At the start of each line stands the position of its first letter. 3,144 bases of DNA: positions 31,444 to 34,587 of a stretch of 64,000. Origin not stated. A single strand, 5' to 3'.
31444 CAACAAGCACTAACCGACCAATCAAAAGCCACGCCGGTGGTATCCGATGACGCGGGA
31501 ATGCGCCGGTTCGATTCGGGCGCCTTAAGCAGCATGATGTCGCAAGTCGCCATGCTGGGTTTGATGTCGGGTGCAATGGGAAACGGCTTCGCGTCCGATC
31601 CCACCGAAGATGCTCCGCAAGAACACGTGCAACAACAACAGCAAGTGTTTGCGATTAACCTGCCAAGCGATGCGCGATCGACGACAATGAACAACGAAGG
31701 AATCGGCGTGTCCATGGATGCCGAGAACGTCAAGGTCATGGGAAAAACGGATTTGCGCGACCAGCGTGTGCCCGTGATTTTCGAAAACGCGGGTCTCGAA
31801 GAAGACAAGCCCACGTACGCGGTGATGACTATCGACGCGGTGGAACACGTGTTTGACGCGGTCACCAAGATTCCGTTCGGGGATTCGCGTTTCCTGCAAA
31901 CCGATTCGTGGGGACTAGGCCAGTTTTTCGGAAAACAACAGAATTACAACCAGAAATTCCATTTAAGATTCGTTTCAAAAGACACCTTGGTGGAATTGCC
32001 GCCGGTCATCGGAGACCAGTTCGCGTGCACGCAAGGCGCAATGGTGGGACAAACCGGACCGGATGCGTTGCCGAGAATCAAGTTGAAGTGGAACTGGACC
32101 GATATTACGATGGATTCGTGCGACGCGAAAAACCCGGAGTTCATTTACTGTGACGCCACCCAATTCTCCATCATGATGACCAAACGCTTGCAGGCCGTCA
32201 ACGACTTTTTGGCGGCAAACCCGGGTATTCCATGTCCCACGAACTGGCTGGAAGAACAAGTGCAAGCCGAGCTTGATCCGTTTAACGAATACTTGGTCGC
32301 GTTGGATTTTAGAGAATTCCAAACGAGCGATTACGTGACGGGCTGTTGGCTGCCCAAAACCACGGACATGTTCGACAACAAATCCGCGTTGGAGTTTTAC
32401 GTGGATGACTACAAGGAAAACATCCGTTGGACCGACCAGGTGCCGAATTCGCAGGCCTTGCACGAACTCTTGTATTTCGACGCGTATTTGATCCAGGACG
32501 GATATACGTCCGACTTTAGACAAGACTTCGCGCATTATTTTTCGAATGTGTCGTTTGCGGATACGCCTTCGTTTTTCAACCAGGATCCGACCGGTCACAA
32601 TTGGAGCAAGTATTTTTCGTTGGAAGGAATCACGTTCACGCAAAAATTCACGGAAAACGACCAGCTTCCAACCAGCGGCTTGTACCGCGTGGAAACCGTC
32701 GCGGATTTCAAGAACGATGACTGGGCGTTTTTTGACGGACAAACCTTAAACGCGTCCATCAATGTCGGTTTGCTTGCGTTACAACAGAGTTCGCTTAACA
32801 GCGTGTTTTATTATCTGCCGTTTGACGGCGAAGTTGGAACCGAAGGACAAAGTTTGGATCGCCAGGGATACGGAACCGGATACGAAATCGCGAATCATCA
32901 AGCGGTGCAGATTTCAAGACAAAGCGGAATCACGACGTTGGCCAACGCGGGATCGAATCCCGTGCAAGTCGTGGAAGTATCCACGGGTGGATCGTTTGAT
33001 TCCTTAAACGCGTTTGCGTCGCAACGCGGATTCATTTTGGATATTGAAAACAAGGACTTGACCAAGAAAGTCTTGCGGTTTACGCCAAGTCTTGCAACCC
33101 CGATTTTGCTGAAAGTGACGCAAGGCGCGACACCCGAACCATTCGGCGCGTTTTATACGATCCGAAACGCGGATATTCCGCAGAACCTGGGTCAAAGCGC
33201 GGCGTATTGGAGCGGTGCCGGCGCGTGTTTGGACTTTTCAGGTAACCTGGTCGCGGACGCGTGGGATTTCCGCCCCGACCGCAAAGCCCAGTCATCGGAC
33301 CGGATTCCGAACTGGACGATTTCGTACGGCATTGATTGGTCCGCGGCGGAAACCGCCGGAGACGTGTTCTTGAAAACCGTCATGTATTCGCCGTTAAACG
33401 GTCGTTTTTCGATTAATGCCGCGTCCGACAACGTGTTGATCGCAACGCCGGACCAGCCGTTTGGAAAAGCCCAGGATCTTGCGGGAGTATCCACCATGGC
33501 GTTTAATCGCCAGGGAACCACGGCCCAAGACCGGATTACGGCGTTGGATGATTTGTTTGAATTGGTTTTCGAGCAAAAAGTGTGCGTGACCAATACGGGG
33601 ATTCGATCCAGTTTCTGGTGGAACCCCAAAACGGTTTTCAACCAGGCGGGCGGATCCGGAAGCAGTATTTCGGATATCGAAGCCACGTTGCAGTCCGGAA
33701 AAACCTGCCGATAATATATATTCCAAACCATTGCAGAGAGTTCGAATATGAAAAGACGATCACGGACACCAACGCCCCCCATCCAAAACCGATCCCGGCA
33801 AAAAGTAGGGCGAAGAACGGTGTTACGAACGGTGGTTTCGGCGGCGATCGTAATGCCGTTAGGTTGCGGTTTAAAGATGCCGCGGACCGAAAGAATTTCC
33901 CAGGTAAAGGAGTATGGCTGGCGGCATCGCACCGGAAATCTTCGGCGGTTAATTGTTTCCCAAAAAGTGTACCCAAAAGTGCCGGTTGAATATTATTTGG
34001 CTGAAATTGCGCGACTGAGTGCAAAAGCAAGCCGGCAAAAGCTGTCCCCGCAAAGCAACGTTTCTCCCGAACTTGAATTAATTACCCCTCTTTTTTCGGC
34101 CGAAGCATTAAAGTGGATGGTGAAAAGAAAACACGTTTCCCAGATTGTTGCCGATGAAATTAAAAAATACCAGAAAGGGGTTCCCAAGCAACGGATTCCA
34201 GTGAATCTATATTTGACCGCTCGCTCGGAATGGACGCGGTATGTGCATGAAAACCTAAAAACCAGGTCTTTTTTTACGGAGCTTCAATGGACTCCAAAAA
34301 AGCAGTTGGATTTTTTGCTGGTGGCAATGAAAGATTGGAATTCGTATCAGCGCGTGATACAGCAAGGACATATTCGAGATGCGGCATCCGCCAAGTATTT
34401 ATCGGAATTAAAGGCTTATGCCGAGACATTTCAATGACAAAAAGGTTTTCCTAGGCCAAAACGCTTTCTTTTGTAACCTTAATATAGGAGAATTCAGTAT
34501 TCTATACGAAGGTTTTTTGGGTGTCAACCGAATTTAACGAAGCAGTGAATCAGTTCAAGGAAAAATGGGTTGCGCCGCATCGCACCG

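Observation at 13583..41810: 28-kb tandem array of a two-module (A/B) giant envelope protein family: two split A+B operons and two A-B fusions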

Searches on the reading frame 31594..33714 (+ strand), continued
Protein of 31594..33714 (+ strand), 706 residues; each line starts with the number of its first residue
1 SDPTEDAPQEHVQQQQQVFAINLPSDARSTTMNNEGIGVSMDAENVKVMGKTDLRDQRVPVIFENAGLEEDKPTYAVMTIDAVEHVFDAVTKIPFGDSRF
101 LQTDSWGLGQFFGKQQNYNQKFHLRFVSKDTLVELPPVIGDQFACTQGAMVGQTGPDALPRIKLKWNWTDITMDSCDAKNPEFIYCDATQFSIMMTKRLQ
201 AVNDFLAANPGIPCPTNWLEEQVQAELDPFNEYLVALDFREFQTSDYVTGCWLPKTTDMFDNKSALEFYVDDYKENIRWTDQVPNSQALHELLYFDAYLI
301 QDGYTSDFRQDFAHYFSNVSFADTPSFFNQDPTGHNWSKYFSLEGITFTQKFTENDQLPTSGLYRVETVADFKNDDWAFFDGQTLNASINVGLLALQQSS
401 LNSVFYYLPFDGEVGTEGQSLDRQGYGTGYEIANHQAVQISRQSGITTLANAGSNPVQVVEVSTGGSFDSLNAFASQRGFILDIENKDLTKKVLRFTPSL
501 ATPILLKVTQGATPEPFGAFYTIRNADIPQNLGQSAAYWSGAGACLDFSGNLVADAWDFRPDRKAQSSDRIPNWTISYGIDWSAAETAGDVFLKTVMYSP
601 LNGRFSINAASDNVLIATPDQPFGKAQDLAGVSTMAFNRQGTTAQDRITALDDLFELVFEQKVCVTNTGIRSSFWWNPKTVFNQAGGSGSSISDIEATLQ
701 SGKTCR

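Call 56: fold_search(model_id=the predicted structure, library=viral)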
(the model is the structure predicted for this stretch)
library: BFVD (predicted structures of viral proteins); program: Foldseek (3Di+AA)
matches with E <= 10: 1210; with E <= 0.001: 0
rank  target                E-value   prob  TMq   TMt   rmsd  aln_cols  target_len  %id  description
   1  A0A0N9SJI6            7.1e-03  0.07  0.10  0.09  35.7       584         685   11  Tail fiber protein [Pseudomonas phage POR1]
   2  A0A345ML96            1.1e-02  0.08  0.07  0.10  32.5       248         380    9  (no name in the UniProt tables at hand)
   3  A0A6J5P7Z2            1.6e-02  0.04  0.08  0.08  24.5       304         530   10  Uncharacterized protein [uncultured Caudovirales phage]
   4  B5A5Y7                2.0e-02  0.08  0.08  0.14  23.6       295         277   10  Minor tail protein [Mycobacterium phage Porky]
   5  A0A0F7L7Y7            2.4e-02  0.05  0.06  0.05  19.4       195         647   12  Uncharacterized protein [uncultured marine virus]
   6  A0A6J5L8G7            3.1e-02  0.09  0.06  0.12  16.7       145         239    9  C1q domain containing protein [uncultured Caudovirales phage]
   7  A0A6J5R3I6            3.1e-02  0.09  0.06  0.10  16.6       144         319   11  Uncharacterized protein [uncultured Caudovirales phage]
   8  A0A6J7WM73            3.4e-02  0.09  0.06  0.13  16.9       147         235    7  Gp5/Type VI secretion system Vgr protein OB-fold domain-containing protein [uncultured Caudovirales phage]
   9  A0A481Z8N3            3.4e-02  0.07  0.07  0.09  18.2       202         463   10  von willebrand factor type A domain protein [Pithovirus LCPAC304]
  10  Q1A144                3.7e-02  0.07  0.08  0.11  23.1       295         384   10  Minor tail protein [Mycobacterium phage 244]
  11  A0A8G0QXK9            4.1e-02  0.02  0.06  0.06  32.5       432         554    8  (no name in the UniProt tables at hand)
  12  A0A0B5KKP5            5.8e-02  0.03  0.07  0.06  28.8       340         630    9  Envelopment polyprotein (Fragment) [Wuhan Louse Fly Virus 1]
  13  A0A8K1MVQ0            7.0e-02  0.01  0.05  0.05  32.0       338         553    8  (no name in the UniProt tables at hand)
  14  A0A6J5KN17            7.4e-02  0.04  0.06  0.04  20.5       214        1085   11  Intramolecular chaperone auto-processing domain containing protein [uncultured Caudovirales phage]
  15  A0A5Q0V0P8            7.4e-02  0.02  0.05  0.06  30.4       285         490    9  Glycoprotein [Flen virus]
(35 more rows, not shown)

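Call 57: search_solved_structures(query=A4, max_evalue=1)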
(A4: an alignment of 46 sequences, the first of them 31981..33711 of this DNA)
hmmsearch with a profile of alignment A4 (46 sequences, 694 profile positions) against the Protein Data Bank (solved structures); distinct sequences matched with E-value up to 1: 3.
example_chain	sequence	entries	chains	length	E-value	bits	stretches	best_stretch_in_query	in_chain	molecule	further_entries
9fns_A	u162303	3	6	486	0.69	11.4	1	387-438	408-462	Secreted protein ORF2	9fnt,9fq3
2ztn_A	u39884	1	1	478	0.73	11.4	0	387-438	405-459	Capsid protein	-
8pmw_C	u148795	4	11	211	0.77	11.3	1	387-438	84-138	Capsid protein | Pro-secreted protein ORF2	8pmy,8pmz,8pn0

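Call 62: search_protein_families(library=pfam, proteins=[L011:4802-6385:+, L018:14151-14864:-, L007:17104-17703:-, L008:18201-18959:+, L026:18385-21042:+, L036:6096-7973:+, L009:13205-14038:+, L028:15028-16464:+, L032:5063-5884:-, L009:14091-15791:+], max_evalue=0.001)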
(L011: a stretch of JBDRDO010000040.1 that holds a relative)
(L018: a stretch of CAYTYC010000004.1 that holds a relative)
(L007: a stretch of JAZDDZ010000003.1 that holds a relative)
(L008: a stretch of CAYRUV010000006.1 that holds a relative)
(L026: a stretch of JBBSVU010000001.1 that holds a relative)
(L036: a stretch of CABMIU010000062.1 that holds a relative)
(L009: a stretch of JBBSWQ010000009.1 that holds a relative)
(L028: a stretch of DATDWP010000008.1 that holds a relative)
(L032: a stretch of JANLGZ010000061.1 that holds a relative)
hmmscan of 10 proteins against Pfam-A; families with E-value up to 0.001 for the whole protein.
L011:4802-6385:+ (528 aa): 0 families

L018:14151-14864:- (238 aa): 0 families

L007:17104-17703:- (200 aa): 1 family
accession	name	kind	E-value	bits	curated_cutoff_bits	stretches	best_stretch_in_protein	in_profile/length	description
PF04728.18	LPP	-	0.0007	20.3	29.1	0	125-154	5-34/53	Lipoprotein leucine-zipper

L008:18201-18959:+ (253 aa): 0 families

L026:18385-21042:+ (886 aa): 3 families
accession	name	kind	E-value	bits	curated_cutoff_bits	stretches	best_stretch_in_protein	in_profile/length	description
PF00136.26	DNA_pol_B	-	9.5e-62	209.7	23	1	456-860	9-452/453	DNA polymerase family B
PF03104.25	DNA_pol_B_exo1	-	6.2e-23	81.9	23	1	192-370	3-230/242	DNA polymerase family B, exonuclease domain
PF13482.12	RNase_H_2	-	3.2e-07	30.9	22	1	289-433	42-162/165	RNase_H superfamily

L036:6096-7973:+ (626 aa): 0 families

L009:13205-14038:+ (278 aa): 1 family
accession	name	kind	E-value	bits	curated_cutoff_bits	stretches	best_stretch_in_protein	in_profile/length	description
PF01978.25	TrmB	-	2.3e-16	59.9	25.6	1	41-104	3-66/68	Sugar-specific transcriptional regulator TrmB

L028:15028-16464:+ (479 aa): 2 families
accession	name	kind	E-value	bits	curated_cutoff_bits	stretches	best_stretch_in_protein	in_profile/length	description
PF00883.26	Peptidase_M17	-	1.2e-100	337.3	25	1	165-471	2-308/310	Cytosol aminopeptidase family, catalytic domain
PF02789.23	Peptidase_M17_N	-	1.2e-10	41.8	23.4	1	61-130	53-128/129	Cytosol aminopeptidase family, N-terminal domain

L032:5063-5884:- (274 aa): 0 families

L009:14091-15791:+ (567 aa): 1 family
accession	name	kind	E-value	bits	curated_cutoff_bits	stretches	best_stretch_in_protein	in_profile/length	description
PF00749.27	tRNA-synt_1c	-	2.1e-67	227.7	23.4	1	111-416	2-313/314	tRNA synthetases class I (E and Q), catalytic domain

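Call 76: search_protein_families(library=pfam, proteins=[P0118, P0139, P0011], max_evalue=0.01)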
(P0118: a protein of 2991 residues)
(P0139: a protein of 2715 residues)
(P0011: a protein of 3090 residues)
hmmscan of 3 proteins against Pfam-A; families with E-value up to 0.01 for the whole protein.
P0118 (2991 aa): 8 families
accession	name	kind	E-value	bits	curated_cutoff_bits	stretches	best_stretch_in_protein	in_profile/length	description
PF13620.12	CarboxypepD_reg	-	5.7e-33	113.5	32.3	3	497-581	1-82/82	Carboxypeptidase regulatory-like domain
PF17210.9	SdrD_B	-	9.2e-12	45.6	29.7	1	414-479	16-78/112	SdrD B-like domain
PF11974.14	bMG3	-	9.7e-07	29.1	34.9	1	931-991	12-75/103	Bacterial alpha-2-macroglobulin MG3 domain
PF17802.7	SpaA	-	1.1e-06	29.1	23.1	1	409-460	2-55/91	Prealbumin-like fold domain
PF24025.1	Ig_DR_A0283-like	-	2e-06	28.5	27.1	1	404-461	3-60/102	DR_A0283-like, Ig-like domain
PF17789.7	MG4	-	7.4e-06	26.5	24.7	0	498-543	18-60/95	Macroglobulin domain MG4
PF24107.1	DUF7382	-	0.00023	21.4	27.4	0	319-357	21-58/65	Domain of unknown function (DUF7382)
PF03212.20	Pertactin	-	0.0016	18.8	22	1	266-364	7-111/121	Pertactin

P0139 (2715 aa): 6 families
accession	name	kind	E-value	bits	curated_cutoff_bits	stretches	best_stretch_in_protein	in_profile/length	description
PF13620.12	CarboxypepD_reg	-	3.6e-22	78.9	32.3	1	443-503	5-64/82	Carboxypeptidase regulatory-like domain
PF17802.7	SpaA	-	2.2e-08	34.6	23.1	1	440-492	4-56/91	Prealbumin-like fold domain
PF11974.14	bMG3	-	2e-06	28.1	34.9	0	448-485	24-59/103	Bacterial alpha-2-macroglobulin MG3 domain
PF02369.22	Big_1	-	9.6e-06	26.1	34.9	0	440-483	21-65/93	Bacterial Ig-like domain (group 1)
PF17210.9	SdrD_B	-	2.1e-05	25.1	29.7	0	447-492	19-62/112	SdrD B-like domain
PF24025.1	Ig_DR_A0283-like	-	0.00016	22.4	27.1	0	438-493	7-61/102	DR_A0283-like, Ig-like domain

P0011 (3090 aa): 6 families
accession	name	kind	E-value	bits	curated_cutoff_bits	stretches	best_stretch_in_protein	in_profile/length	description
PF13620.12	CarboxypepD_reg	-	5.4e-14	52.7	32.3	1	68-139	2-76/82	Carboxypeptidase regulatory-like domain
PF17789.7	MG4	-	4.5e-07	30.4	24.7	0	70-108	20-60/95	Macroglobulin domain MG4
PF13715.12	CarbopepD_reg_2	-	1.6e-06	28.5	32.2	1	71-144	4-77/88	CarboxypepD_reg-like domain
PF02369.22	Big_1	-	4.3e-05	24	34.9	1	59-119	12-79/93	Bacterial Ig-like domain (group 1)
PF17210.9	SdrD_B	-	9e-05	23.1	29.7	0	267-327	27-89/112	SdrD B-like domain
PF05688.17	BIg21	-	0.0097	16.9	27.4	0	66-106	4-40/109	Bacterial Immunoglobulin-like 21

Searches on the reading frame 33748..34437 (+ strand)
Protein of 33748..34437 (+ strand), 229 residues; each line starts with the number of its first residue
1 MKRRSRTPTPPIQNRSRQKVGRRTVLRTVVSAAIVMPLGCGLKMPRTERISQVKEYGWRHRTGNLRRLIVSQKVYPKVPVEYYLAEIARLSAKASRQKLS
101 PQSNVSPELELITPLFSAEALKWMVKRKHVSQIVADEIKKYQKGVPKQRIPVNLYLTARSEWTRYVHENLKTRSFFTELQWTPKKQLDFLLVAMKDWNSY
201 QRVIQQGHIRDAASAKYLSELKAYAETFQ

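Call 5: search_protein_families(library=pfam, proteins=[window:33748-34437:+], max_evalue=0.1)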
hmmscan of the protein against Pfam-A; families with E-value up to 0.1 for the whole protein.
window:33748-34437:+ (229 aa): 1 family
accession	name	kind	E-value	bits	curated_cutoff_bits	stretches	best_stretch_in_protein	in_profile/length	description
PF21512.3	ITPK1_preATP-grasp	-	0.082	13.4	27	0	108-147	35-74/87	Inositol-tetrakisphosphate 1-kinase, preATP-grasp domain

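Call 11: search_protein_families(library=ncbifam, proteins=[window:33748-34437:+], max_evalue=0.1)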
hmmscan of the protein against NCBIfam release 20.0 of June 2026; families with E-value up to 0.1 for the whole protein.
window:33748-34437:+ (229 aa): 0 families

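Call 77: search_protein_families(library=phrogs, proteins=[window:33748-34437:+], max_evalue=0.01)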
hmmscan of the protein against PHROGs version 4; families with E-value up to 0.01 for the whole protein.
window:33748-34437:+ (229 aa): 0 families

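Call 79: find_encoding_contigs(protein=window:33748-34437:+, flank=10000, max_places=6)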
Protein window:33748-34437:+ (229 aa): 9 contigs read that carry it; 2 places shown.
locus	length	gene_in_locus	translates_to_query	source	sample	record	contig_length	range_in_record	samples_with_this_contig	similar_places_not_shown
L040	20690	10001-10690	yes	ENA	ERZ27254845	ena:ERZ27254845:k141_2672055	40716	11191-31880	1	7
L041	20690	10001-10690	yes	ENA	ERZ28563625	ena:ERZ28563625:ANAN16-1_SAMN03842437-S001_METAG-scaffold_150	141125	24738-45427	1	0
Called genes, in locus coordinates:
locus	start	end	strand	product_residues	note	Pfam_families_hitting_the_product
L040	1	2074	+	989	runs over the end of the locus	-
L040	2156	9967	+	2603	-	PF02369:Big_1 (faint), PF11974:bMG3 (faint), PF13620:CarboxypepD_reg (faint), PF17802:SpaA (faint)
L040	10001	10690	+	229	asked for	-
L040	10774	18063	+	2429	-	PF13620:CarboxypepD_reg (faint), PF24025:Ig_DR_A0283-like (faint)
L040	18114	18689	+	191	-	-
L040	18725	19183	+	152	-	-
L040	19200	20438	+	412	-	PF01134:GIDA (weak), PF01266:DAO (faint), PF01494:FAD_binding_3, PF04820:Trp_halogenase (faint), PF07992:Pyr_redox_2 (faint), PF22578:GGR_cat (weak)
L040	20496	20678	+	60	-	-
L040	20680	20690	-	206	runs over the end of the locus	PF02540:NAD_synthase (faint), PF02568:ThiI, PF06508:QueC (weak)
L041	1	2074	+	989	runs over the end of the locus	-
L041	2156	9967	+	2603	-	PF02369:Big_1 (faint), PF11974:bMG3 (faint), PF13620:CarboxypepD_reg (faint), PF17802:SpaA (faint)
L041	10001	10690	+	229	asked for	-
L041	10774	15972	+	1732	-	PF13620:CarboxypepD_reg (faint), PF24025:Ig_DR_A0283-like (faint)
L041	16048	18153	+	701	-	-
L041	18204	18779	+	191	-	-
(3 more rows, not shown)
